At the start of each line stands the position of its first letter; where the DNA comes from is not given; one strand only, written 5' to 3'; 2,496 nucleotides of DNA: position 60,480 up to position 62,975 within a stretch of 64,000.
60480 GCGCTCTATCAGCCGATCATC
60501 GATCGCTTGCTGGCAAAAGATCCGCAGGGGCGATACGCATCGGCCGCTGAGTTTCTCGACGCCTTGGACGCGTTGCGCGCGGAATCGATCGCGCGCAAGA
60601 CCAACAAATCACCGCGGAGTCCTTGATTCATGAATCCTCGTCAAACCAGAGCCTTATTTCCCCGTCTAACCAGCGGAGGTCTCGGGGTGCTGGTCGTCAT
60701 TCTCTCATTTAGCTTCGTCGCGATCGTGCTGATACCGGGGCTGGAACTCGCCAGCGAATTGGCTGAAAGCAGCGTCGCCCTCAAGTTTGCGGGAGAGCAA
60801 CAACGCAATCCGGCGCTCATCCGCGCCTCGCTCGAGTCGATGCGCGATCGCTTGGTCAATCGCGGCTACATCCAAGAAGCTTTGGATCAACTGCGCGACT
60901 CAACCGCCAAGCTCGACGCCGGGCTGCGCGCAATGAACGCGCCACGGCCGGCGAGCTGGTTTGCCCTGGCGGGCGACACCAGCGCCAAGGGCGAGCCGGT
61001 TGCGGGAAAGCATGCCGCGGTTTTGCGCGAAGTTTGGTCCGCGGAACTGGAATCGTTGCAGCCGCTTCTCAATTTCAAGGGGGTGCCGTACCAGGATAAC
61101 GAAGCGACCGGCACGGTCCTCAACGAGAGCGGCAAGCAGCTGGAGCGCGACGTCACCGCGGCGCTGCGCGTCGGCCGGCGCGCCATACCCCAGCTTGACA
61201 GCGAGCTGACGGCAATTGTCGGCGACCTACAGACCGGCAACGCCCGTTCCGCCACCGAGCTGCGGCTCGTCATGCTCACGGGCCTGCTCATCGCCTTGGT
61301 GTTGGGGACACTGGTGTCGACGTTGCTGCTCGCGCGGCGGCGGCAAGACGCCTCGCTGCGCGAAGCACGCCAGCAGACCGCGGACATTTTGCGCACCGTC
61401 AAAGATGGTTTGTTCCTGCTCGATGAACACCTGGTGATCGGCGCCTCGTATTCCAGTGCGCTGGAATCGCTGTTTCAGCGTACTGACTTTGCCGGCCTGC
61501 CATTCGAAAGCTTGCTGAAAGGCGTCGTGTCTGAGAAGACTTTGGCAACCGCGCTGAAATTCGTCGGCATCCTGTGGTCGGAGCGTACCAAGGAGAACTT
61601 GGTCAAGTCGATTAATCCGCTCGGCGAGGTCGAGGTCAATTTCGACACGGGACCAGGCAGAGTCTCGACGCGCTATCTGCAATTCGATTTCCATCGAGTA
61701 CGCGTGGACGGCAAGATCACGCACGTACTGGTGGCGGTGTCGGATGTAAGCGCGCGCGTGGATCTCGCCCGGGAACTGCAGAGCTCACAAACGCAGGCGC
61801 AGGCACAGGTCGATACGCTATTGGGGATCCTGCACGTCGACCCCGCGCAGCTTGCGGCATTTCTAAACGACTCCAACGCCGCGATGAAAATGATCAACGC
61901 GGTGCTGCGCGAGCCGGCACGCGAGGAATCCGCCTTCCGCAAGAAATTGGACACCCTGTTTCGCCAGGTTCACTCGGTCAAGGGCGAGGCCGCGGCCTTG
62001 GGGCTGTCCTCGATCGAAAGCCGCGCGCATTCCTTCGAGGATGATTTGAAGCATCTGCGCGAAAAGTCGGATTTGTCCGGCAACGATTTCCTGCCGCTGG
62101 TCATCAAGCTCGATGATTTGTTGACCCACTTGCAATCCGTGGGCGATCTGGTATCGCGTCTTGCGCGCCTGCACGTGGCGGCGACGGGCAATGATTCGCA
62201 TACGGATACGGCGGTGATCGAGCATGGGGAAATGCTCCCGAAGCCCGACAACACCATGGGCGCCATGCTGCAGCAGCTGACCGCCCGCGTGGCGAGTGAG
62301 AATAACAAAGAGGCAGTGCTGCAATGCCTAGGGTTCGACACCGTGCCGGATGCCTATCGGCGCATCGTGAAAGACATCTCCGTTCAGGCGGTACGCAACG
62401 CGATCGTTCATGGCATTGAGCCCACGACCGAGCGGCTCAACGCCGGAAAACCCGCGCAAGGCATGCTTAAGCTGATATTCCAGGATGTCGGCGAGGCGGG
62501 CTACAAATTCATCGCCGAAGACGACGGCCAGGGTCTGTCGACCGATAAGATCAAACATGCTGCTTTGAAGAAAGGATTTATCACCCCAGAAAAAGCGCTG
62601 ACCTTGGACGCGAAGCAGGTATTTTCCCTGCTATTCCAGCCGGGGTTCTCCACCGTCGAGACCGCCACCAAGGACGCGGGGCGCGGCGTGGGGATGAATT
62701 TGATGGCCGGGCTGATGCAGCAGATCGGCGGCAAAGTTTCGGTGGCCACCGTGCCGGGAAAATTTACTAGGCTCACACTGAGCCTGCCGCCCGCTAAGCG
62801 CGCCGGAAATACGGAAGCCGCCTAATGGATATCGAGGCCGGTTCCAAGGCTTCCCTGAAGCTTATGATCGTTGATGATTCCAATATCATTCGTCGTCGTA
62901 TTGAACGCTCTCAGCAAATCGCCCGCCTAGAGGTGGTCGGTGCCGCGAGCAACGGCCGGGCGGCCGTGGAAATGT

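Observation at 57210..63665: Five-gene operon joining a CheA/CheY/CheX core (no MCP, no CheW) to a Ser/Thr kinase and a TonB-C protein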

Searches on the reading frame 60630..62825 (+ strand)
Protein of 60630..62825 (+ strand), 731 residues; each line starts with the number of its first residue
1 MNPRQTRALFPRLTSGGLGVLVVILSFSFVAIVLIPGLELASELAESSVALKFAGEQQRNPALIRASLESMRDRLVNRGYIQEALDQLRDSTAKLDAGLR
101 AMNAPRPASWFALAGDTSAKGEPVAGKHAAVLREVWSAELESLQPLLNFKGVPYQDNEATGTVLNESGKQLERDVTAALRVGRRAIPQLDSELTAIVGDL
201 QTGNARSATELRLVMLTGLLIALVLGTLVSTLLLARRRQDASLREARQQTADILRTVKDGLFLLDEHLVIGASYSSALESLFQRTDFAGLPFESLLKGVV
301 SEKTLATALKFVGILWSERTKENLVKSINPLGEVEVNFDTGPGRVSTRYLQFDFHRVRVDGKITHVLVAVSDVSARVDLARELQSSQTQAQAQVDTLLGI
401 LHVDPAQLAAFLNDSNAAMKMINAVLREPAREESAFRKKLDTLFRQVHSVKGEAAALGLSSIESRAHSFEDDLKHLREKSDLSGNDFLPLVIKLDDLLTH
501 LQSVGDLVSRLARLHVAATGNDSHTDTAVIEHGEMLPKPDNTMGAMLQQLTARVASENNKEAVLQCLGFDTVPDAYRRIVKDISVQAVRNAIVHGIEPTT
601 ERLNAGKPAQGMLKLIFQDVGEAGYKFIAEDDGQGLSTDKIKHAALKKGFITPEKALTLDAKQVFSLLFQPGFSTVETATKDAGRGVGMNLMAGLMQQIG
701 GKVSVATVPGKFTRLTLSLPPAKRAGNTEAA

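Call 3: search_protein_families(library=pfam, proteins=[window:60630-62825:+], max_evalue=0.01)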
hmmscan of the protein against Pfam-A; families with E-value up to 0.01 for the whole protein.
window:60630-62825:+ (731 aa): 3 families
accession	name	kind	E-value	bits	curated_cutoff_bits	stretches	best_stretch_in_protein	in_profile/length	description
PF02518.31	HATPase_c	-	1.3e-09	38.9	26.4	1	586-721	8-109/111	Histidine kinase-, DNA gyrase B-, and HSP90-like ATPase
PF01627.28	Hpt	-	7.4e-08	33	24.6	1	408-502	3-82/84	Hpt domain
PF21950.2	MINION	-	0.0039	18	27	0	541-569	38-66/76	Protein myomixer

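Call 4: search_protein_families(library=ncbifam, proteins=[window:60630-62825:+], max_evalue=0.01)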
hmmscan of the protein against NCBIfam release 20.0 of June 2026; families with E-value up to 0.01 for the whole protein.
window:60630-62825:+ (731 aa): 11 families
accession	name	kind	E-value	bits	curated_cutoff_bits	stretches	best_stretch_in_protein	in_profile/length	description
NF041336.1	CheA_Halo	equivalog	2.3e-39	135.6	950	2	549-721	365-537/666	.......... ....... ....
NF007835.0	PRK10547.1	equivalog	2e-25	89.5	793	1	552-720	357-522/670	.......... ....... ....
NF008298.1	PRK11086.1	subfamily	8.5e-05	21.2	520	1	666-721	475-525/529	DcuS/MalK family sensor histidine kinase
NF008468.0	PRK11360.1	equivalog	0.00023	19.7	646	0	667-725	559-612/616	two-component system sensor histidine kinase AtoS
TIGR02916.1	PEP_his_kin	equivalog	0.00077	18.1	300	1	668-720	632-679/679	XrtA/PEP-CTERM system histidine kinase PrsK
NF007688.0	PRK10364.1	equivalog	0.00088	18.1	479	1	668-722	403-452/460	two-component system sensor histidine kinase ZraS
NF052574.1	HisKinEspCMyxo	equivalog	0.0021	16.3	1200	1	663-727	582-643/785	serine histidine kinase EspC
NF047466.1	hybrid_RR_LvrB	exception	0.0022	17.2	500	1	678-720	333-375/377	hybrid histidine kinase/response regulator LvrB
NF011874.0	PRK15347.1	equivalog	0.0029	15.7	852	0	676-720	569-613/921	two component system sensor kinase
NF041777.1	sens_FixL_Rhizob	equivalog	0.0036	16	850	0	664-722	429-482/485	sensor protein FixL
NF010076.0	PRK13557.1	subfamily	0.0088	14.5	631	0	679-728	350-401/540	histidine kinase famiy protein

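Call 5: find_homologous_proteins(query=window:60630-62825:+, max_evalue=0.00001)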
Query window:60630-62825:+ (731 aa): 2833 proteins with E <= 0.00001 among 8000 candidates; the best 120 are listed.
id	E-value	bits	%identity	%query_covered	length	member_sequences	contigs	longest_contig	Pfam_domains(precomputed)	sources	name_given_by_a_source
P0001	0.0e+0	1528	100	97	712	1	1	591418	PF02518.32,PF01627.29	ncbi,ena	-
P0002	0.0e+0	1501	98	97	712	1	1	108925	PF02518.32,PF01627.29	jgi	jgi:two-component system, chemotaxis family, sensor kinase CheA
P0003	0.0e+0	1429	91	99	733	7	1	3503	PF02518.32,PF01627.29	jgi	jgi:two-component system, chemotaxis family, sensor kinase CheA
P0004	0.0e+0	1394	89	100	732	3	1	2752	PF02518.32,PF01627.29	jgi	jgi:two-component system, chemotaxis family, sensor kinase CheA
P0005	0.0e+0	1373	87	100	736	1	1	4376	PF02518.32,PF01627.29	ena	-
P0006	0.0e+0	1368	87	100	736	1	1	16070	PF02518.32,PF01627.29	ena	-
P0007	0.0e+0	1366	86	100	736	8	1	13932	PF02518.32,PF01627.29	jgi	jgi:two-component system, chemotaxis family, sensor kinase CheA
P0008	0.0e+0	1366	87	100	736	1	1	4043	PF02518.32,PF01627.29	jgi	jgi:two-component system, chemotaxis family, sensor kinase CheA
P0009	0.0e+0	1365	87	100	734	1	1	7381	PF02518.32,PF01627.29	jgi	jgi:HPt (histidine-containing phosphotransfer) domain-containing protein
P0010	0.0e+0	1362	86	100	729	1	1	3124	PF02518.32,PF01627.29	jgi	jgi:two-component system, chemotaxis family, sensor kinase CheA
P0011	0.0e+0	1362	86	100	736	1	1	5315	PF02518.32,PF01627.29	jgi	-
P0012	0.0e+0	1360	86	100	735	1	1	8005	PF02518.32,PF01627.29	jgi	jgi:HPt (histidine-containing phosphotransfer) domain-containing protein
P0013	0.0e+0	1359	86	100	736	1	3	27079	PF02518.32,PF01627.29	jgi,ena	jgi:two-component system chemotaxis sensor kinase CheA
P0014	0.0e+0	1358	86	100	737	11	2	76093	PF02518.32,PF01627.29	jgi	-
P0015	0.0e+0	1357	86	100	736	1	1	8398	PF02518.32,PF01627.29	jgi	jgi:HPt (histidine-containing phosphotransfer) domain-containing protein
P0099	0.0e+0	1331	85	100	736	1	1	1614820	PF02518.32,PF01627.29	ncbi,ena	-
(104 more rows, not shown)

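Call 8: find_encoding_contigs(protein=P0099, flank=10000, max_places=2)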
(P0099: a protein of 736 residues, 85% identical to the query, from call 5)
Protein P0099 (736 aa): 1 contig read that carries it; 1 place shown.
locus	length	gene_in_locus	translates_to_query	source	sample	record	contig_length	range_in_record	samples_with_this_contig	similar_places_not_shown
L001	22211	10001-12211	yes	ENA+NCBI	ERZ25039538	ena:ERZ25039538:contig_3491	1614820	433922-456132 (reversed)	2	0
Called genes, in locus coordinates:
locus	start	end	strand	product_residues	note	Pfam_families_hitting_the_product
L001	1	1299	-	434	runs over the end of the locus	PF08521:2CSK_N (faint), PF26769:HAMP_PhoQ, PF00512:HisKA, PF02518:HATPase_c, PF13581:HATPase_c_2 (faint)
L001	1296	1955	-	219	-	PF00072:Response_reg, PF00486:Trans_reg_C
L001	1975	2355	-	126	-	-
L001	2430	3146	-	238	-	PF01255:Prenyltransf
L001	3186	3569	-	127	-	PF12840:HTH_20 (weak), PF01022:HTH_5 (weak), PF13601:HTH_34, PF03551:PadR (weak)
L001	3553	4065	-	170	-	-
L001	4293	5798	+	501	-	-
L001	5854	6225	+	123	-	-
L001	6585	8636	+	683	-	PF03544:TonB_C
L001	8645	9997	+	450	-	PF01636:APH (faint), PF00069:Pkinase, PF07714:PK_Tyr_Ser-Thr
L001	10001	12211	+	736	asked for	PF01627:Hpt, PF02518:HATPase_c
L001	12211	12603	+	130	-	PF00072:Response_reg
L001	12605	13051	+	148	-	PF13690:CheX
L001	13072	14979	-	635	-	PF13442:Cytochrome_CBB3 (weak), PF13360:PQQ_2, PF13570:Beta-prop_ACSF4 (faint), PF01011:PQQ, PF13360:PQQ_2 (weak)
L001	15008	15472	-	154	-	PF20349:DUF6644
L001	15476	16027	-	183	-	PF20349:DUF6644 (weak)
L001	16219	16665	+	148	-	PF19649:DUF6152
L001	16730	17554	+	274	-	-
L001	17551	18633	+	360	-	-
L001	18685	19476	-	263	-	PF00106:adh_short, PF08659:KR, PF13561:adh_short_C2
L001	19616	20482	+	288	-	PF01738:DLH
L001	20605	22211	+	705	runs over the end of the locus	PF00378:ECH_1, PF16113:ECH_2, PF02737:3HCDH_N, PF00725:3HCDH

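Call 12: search_solved_structures(query=window:60630-62825:+, max_evalue=0.01, show_alignments=1)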
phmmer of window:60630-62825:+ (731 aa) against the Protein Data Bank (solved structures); distinct sequences matched with E-value up to 0.01: 15.
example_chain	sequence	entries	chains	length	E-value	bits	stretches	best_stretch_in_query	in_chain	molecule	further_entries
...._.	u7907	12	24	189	6.2e-27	97.8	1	552-720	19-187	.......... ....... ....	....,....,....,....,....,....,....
1i5d_A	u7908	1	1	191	6.5e-27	97.7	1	552-720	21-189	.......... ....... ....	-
6mi6_A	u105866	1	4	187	7.6e-27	97.5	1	552-720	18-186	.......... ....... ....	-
4xiv_A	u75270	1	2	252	1.4e-26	96.6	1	551-720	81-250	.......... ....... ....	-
2ch4_A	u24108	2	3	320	2.2e-26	96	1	552-720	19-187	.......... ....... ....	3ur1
3ja6_C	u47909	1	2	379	2.1e-25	92.7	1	551-720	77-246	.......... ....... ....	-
1b3q_A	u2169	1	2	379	2.2e-25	92.7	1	551-720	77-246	PROTEIN (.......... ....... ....)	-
4jpb_A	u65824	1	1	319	3.6e-24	88.7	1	552-720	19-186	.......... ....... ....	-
6s1k_A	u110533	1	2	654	3.6e-21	78.7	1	549-720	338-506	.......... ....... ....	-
8c5v_A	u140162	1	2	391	3.2e-17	65.7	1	549-720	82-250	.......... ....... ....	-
6ff6_A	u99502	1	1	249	2.2e-06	29.9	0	433-500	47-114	BRIC1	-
3kyi_A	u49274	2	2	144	2.7e-05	26.3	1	411-500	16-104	Putative histidine protein kinase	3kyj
1tqg_A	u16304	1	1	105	0.0033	19.4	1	408-501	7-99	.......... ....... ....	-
2ld6_A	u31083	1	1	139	0.0065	18.4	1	408-501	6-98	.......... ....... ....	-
8c5v_C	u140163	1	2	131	0.008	18.1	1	433-499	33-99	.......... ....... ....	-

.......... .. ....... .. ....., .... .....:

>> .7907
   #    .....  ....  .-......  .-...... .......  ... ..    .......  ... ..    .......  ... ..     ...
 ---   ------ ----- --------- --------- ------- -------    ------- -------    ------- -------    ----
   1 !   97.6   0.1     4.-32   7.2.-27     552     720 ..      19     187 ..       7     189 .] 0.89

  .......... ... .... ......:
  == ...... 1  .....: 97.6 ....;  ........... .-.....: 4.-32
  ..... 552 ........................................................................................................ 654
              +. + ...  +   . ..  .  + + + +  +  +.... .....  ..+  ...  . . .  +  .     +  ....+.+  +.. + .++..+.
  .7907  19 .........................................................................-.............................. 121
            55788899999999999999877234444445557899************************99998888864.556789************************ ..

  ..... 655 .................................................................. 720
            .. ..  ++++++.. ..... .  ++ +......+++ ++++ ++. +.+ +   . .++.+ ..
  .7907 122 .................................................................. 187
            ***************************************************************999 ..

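Call 18: search_protein_representatives(protein=window:60630-62825:+)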
Query: 731 residues. Proteins with E-value up to 0.001 (for the whole library): 35086; up to 1e-10: 28080; up to 1e-30: 1285. The best 150 are listed.
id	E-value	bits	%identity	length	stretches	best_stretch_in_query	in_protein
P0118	0.0e+00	1328.5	85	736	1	1-731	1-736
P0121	1.2e-201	688.4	50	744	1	25-723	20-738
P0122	1.4e-182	625.4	60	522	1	216-730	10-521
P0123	5.2e-175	600.3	45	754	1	18-730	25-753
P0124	6.8e-175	599.9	45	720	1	16-725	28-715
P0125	7.5e-162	556.8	44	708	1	6-727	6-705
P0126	3.6e-161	554.6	43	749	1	19-725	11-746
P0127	3.3e-159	548.1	43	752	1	39-725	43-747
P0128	6.0e-153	527.4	41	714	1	15-728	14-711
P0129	1.2e-148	513.2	41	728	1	20-725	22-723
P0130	1.2e-147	509.9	57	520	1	215-729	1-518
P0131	2.0e-147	509.2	40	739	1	25-725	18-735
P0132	8.9e-144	497.1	45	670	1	170-722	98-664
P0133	3.4e-143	495.2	41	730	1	24-723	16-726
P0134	1.2e-134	467.0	47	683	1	201-722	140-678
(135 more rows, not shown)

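Call 22: find_related_loci(query=A2, collection=genome_contigs, flank=10000)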
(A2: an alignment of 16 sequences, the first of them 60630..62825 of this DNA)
Query A2 (731 aa) in genome_contigs; peptide patterns used: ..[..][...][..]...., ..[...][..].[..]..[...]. (x = any residue, [..] = any of these).
600 stretches matched a pattern (row limit reached: there are more); 590 encode a relative of the query (tblastn E <= 1e-3); the best 80 are kept; 80 distinct loci.
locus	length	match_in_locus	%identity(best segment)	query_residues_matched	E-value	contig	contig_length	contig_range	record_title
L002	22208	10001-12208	85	1-731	0e+0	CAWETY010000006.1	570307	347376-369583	MAG: uncultured Gammaproteobacteria bacterium isolate MFD05705.bin.2.35 genome assembly, contig: contig_31287, whole gen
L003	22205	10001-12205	72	1-731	0e+0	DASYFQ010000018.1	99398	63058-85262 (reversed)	MAG TPA_asm: Steroidobacteraceae bacterium isolate SMAG_U5019 k141_3073053, whole genome shotgun sequence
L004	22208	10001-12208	70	1-731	0e+0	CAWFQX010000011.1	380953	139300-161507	MAG: uncultured Gammaproteobacteria bacterium isolate MFD00964.bin.1.275 genome assembly, contig: contig_6831, whole gen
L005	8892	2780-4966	69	1-726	0e+0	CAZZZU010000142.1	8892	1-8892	MAG: uncultured Steroidobacteraceae bacterium isolate Brown_AD.bin.6 genome assembly, contig: NODE_1530_length_8892_cov_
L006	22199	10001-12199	65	3-731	0e+0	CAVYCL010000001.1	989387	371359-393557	MAG: uncultured Gammaproteobacteria bacterium isolate MFD04540.bin.2.28 genome assembly, contig: contig_10281, whole gen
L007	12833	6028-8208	68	7-731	0e+0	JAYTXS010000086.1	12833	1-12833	MAG: Gammaproteobacteria bacterium isolate GFS_5985 GFS_5985_85, whole genome shotgun sequence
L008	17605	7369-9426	63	36-720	0e+0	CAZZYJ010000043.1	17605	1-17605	MAG: uncultured Steroidobacteraceae bacterium isolate Brown_X.bin.4 genome assembly, contig: NODE_365_length_17605_cov_6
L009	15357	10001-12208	43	20-731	2e-178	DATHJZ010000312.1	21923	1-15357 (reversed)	MAG TPA_asm: Steroidobacteraceae bacterium isolate SMAG_U12565 k141_117939, whole genome shotgun sequence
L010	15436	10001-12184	44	20-731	2e-176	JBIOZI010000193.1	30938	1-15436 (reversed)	MAG: Steroidobacteraceae bacterium isolate MAG008 k127_3483616, whole genome shotgun sequence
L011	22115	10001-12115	42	4-724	2e-175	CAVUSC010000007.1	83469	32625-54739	MAG: uncultured Gammaproteobacteria bacterium isolate MFD09730.bin.2.108 genome assembly, contig: contig_14869, whole ge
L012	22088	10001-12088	42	1-720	3e-175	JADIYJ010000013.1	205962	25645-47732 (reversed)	MAG: Proteobacteria bacterium isolate AalE_18-Q3-R2-46_BAT3C.357 tig00007150-10-2072330, whole genome shotgun sequence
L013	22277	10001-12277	39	19-725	3e-163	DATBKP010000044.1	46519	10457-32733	MAG TPA_asm: Steroidobacteraceae bacterium isolate SMAG_U3949 k141_1266694, whole genome shotgun sequence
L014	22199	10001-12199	41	19-720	7e-162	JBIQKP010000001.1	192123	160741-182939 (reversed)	MAG: Lysobacterales bacterium isolate mag.74f NODE_74_length_192123, whole genome shotgun sequence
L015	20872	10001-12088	40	12-720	2e-155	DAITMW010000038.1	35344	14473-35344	MAG TPA_asm: Steroidobacteraceae bacterium isolate CTOTU9903 NODE_263_length_35344_cov_8.880388, whole genome shotgun se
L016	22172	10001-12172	38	12-725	7e-153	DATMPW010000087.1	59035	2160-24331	MAG TPA_asm: Steroidobacteraceae bacterium isolate SMAG_U12912 k141_2169658, whole genome shotgun sequence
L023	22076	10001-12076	36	21-720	1e-129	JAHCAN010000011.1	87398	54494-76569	MAG: Steroidobacteraceae bacterium isolate ACE_PRO68 PRO68_11, whole genome shotgun sequence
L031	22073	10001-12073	32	13-720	2e-100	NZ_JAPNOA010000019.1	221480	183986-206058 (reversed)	Parathalassolituus penaei strain G-43 scaffold21, whole genome shotgun sequence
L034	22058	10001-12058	30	19-720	3e-98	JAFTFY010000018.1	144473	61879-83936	MAG: Neisseriaceae bacterium isolate RGIG3783 Roe_deer_Abomasum-5__c978, whole genome shotgun sequence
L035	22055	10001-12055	30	20-720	4e-96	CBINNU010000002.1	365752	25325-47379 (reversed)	MAG TPA_asm: uncultured Cellvibrio sp. isolate SRR16817062_concoct_63 genome assembly, contig: ERZ27393189.6, whole geno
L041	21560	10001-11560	33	199-720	2e-88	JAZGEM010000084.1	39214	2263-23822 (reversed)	MAG: Cocleimonas sp. isolate SCS4bin.21 SCS4bin.21_84, whole genome shotgun sequence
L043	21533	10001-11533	35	196-720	2e-87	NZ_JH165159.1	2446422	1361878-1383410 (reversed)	Neisseria wadsworthii 9715 SCAFFOLD1, whole genome shotgun sequence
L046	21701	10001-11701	32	175-722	3e-87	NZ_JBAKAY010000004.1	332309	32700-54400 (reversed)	Psychrobacter proteolyticus strain TI.7.08 c_000000000004, whole genome shotgun sequence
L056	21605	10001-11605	34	174-717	2e-83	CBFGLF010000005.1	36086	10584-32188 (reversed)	MAG TPA_asm: uncultured Methylotenera sp. isolate SRR29743981_binner12_Refined_11 genome assembly, contig: ERZ27251305.6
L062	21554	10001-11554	35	233-720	3e-81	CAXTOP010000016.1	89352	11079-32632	MAG TPA_asm: uncultured Chthoniobacterales bacterium isolate public_SRR11456919_metawrap_bin.2 genome assembly, contig:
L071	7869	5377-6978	32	184-724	8e-78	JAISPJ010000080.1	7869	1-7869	MAG: Azoarcus sp. isolate Jx357_bin15 k119_128724, whole genome shotgun sequence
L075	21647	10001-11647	32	153-717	2e-75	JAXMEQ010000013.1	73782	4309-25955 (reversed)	MAG: Ramlibacter sp. isolate STL-PRO66 C2.108.fa-13, whole genome shotgun sequence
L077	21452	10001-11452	31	250-727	2e-72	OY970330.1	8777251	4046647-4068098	MAG: Thermoanaerobaculaceae bacterium isolate MFD05537.bin.c.1 genome assembly, chromosome: 1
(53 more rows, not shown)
